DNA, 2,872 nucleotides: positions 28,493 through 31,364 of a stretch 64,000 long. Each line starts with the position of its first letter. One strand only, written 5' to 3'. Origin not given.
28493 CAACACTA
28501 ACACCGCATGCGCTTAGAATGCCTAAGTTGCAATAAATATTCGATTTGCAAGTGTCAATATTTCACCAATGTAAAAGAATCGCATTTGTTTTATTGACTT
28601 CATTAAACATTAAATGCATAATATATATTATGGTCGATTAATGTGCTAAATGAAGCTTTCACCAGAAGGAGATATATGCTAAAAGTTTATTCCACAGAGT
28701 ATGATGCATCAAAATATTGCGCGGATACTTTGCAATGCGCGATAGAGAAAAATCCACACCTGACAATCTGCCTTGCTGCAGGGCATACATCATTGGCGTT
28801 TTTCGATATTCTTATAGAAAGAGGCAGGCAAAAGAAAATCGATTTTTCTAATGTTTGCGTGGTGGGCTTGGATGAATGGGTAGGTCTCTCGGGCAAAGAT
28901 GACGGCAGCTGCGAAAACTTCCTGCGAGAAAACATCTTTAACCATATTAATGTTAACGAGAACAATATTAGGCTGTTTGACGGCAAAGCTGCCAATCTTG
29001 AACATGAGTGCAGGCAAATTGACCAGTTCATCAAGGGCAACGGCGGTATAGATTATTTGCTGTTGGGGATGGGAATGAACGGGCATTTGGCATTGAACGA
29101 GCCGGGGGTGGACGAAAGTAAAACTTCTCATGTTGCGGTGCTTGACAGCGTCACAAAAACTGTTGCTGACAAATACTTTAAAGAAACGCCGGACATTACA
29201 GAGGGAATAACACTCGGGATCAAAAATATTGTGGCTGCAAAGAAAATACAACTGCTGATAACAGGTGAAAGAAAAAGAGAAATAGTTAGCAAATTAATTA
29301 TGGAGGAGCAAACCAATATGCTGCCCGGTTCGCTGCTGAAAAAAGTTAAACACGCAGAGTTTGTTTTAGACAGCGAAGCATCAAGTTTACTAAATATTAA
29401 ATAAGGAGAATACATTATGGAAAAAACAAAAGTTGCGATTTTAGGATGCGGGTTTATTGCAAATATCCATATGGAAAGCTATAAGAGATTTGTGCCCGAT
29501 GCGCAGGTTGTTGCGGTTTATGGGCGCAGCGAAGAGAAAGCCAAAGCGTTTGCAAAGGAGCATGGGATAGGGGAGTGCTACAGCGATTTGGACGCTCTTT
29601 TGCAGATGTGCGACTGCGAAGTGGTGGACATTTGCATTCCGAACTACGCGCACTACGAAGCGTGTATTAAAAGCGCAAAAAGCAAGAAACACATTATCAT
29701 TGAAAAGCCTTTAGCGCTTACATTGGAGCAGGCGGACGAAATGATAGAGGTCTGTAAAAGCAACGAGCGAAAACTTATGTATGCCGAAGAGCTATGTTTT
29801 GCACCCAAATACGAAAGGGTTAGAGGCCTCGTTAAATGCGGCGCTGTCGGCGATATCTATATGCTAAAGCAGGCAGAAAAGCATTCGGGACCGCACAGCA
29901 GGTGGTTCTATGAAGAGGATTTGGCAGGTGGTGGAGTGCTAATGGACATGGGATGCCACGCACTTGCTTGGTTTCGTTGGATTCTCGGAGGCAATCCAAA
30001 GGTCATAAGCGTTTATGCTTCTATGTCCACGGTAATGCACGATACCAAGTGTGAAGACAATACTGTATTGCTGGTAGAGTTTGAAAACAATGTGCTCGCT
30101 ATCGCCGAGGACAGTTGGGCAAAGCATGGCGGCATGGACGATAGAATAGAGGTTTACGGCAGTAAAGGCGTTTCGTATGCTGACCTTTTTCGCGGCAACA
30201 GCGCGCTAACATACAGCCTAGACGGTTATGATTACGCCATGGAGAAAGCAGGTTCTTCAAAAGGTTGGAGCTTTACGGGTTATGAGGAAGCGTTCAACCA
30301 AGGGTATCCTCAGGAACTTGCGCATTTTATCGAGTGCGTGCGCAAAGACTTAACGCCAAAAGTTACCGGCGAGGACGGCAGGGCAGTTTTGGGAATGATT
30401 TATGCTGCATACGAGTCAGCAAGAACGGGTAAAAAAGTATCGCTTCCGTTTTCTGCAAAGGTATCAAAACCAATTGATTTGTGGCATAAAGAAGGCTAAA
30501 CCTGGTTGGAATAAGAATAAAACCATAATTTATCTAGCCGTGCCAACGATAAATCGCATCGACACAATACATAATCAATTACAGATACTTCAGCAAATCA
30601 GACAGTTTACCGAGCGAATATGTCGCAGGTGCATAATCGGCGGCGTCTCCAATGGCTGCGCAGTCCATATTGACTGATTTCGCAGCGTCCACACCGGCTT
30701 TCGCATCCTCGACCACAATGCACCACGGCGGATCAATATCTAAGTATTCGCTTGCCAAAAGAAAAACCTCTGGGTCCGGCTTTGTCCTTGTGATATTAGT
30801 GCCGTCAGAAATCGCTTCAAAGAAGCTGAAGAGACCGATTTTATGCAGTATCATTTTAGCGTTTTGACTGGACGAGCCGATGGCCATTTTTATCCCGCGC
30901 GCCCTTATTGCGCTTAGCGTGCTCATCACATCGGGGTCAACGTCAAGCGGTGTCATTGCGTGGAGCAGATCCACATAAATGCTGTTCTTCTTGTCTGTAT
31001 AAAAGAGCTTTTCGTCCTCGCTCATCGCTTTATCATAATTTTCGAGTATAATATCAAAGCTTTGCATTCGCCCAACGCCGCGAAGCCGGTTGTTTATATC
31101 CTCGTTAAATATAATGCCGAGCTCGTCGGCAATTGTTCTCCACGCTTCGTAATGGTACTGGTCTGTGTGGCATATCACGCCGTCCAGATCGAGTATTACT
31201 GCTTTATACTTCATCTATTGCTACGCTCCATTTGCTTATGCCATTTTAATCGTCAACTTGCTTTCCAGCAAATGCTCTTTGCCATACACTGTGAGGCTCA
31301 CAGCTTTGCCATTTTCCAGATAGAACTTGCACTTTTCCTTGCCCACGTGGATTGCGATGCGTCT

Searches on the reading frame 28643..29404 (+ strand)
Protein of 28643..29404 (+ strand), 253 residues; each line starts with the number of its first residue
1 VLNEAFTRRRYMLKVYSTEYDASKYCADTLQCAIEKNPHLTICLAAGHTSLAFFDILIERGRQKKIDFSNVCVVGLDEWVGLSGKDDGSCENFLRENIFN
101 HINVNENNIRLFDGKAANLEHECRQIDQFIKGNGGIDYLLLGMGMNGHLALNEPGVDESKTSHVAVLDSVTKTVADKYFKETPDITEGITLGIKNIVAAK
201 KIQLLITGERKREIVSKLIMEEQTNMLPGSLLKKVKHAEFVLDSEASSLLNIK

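Call 25: search_protein_families(library=pfam, max_evalue=0.00001, proteins=[window:28643-29404:+])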
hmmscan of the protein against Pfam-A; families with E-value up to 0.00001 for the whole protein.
window:28643-29404:+ (253 aa): 1 family
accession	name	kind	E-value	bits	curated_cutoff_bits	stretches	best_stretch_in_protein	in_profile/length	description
PF01182.26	Glucosamine_iso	-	2.3e-22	80.4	27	1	22-234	10-218/225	Glucosamine-6-phosphate isomerases/6-phosphogluconolactonase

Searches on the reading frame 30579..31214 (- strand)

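Call 8: search_protein_families(library=pfam, proteins=[window:30579-31214:-])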
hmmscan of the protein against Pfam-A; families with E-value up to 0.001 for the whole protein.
window:30579-31214:- (211 aa): 2 families
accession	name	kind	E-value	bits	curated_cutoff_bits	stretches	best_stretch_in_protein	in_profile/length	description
PF00702.32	Hydrolase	-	5.5e-24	86.1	26.4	1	3-181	1-190/191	haloacid dehalogenase-like hydrolase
PF13419.12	HAD_2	-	9.1e-23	81.7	23.8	1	6-188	1-178/178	Haloacid dehalogenase-like hydrolase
